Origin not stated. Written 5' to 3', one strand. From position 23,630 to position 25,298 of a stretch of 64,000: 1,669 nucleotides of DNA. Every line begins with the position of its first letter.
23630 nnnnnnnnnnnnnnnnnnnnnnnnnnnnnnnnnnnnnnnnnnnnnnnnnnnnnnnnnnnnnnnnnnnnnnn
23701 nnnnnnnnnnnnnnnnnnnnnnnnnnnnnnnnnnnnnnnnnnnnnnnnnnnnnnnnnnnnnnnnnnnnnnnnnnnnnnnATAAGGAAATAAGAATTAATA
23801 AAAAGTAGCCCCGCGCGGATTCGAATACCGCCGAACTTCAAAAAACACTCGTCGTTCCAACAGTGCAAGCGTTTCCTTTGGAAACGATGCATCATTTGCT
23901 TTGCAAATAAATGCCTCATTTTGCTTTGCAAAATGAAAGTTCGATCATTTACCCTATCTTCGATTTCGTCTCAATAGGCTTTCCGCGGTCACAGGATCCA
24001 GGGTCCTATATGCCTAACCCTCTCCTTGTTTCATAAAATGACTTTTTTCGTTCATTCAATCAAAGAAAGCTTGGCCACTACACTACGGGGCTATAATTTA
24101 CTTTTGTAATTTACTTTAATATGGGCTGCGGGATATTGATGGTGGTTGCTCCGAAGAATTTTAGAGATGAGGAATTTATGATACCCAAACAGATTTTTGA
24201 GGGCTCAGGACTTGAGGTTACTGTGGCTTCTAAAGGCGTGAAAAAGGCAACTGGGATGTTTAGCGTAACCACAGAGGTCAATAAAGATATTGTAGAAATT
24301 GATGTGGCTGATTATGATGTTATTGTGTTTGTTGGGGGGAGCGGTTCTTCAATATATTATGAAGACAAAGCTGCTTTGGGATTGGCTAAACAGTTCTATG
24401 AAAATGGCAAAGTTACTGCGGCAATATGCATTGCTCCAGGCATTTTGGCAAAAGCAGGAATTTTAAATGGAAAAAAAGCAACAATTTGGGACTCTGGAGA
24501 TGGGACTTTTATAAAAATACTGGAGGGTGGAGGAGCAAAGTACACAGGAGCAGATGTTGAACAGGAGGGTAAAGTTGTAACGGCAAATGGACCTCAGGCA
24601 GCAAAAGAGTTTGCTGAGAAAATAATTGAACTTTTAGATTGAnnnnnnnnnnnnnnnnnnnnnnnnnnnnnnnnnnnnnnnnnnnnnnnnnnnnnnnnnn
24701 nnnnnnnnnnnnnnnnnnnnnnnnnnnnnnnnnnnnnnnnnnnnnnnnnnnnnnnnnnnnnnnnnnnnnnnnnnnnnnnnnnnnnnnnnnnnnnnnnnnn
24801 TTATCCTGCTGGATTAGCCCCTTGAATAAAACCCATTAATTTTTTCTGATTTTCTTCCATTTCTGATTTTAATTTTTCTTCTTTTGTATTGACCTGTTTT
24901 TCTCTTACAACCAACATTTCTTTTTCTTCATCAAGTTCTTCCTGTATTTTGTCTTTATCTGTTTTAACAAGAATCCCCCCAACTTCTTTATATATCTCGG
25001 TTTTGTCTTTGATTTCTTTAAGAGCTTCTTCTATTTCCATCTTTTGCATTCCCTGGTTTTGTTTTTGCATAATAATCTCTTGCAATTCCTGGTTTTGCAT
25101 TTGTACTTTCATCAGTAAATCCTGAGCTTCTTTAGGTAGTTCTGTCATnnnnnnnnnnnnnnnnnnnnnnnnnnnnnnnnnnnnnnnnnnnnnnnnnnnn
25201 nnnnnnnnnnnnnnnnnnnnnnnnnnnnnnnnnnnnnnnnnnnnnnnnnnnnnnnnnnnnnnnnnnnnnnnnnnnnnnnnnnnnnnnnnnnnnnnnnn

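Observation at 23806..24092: tRNA-Gln(CUG) with an unusually long (~157 nt) T-arm intron plus a D-arm intron, overlapping the upstream stop codon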

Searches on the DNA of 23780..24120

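Call 22: search_rna_families(source=window, start=23780, end=24120, threshold=evalue, max_evalue=10, show_alignments=4)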
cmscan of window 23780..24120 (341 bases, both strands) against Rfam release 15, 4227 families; matches with E-value up to 10: 2.
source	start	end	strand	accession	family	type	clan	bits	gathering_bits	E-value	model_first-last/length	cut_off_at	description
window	24012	24076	+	RF01158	SNORD108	Gene; snRNA; snoRNA; CD-box;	-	15.6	46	2.8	1-71/71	no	Small nucleolar RNA SNORD108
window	23887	23971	+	RF01706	Gut-1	Gene; sRNA;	-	13.7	50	5.6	1-77/77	no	Gut-1 RNA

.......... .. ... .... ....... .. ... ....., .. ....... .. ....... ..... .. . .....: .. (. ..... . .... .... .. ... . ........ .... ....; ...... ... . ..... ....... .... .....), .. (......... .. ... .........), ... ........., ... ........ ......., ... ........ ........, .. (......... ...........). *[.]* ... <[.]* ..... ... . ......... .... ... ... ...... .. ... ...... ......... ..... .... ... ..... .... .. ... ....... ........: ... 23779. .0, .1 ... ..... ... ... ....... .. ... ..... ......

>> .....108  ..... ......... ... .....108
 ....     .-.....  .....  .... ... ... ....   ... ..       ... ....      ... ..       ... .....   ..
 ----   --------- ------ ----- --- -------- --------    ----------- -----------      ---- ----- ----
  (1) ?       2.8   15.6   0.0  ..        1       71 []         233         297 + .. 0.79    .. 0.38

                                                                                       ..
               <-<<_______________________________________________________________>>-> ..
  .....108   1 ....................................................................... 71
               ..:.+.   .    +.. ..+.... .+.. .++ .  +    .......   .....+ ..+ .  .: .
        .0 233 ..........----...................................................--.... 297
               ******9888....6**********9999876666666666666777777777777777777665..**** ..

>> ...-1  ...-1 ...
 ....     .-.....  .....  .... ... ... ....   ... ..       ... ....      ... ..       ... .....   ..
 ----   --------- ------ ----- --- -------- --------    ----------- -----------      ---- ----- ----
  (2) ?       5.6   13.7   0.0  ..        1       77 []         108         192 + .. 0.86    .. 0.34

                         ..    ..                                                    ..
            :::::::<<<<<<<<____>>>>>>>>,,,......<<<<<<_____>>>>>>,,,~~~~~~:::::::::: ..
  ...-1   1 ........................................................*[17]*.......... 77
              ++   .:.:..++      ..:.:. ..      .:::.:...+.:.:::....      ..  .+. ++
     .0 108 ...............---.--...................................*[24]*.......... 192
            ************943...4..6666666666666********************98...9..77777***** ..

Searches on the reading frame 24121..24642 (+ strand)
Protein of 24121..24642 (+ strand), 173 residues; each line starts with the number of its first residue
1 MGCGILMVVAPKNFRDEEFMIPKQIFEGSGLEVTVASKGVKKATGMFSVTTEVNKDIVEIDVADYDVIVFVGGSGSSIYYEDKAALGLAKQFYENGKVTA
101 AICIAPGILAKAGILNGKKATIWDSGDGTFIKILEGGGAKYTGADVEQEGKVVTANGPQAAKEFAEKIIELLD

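Call 9: search_protein_families(library=pfam, proteins=[window:24121-24642:+])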
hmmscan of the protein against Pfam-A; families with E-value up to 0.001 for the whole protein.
window:24121-24642:+ (173 aa): 1 family
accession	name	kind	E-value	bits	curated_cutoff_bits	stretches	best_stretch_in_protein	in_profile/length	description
PF01965.30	DJ-1_PfpI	-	2.4e-35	122.2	26.6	1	5-170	3-164/165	DJ-1/PfpI family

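Call 11: find_encoding_contigs(protein=window:24121-24642:+, flank=10000, max_places=10)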
Protein window:24121-24642:+ (173 aa): no gene with exactly this product is on record in the collection.

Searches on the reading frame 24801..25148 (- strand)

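Call 9: search_protein_families(library=pfam, proteins=[window:24801-25148:-])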
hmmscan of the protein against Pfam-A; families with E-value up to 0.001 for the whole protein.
window:24801-25148:- (115 aa): 1 family
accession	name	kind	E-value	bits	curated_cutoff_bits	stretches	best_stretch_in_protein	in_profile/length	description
PF01920.25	Prefoldin_2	-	2e-14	53.9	27.6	1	9-109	1-104/106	Prefoldin subunit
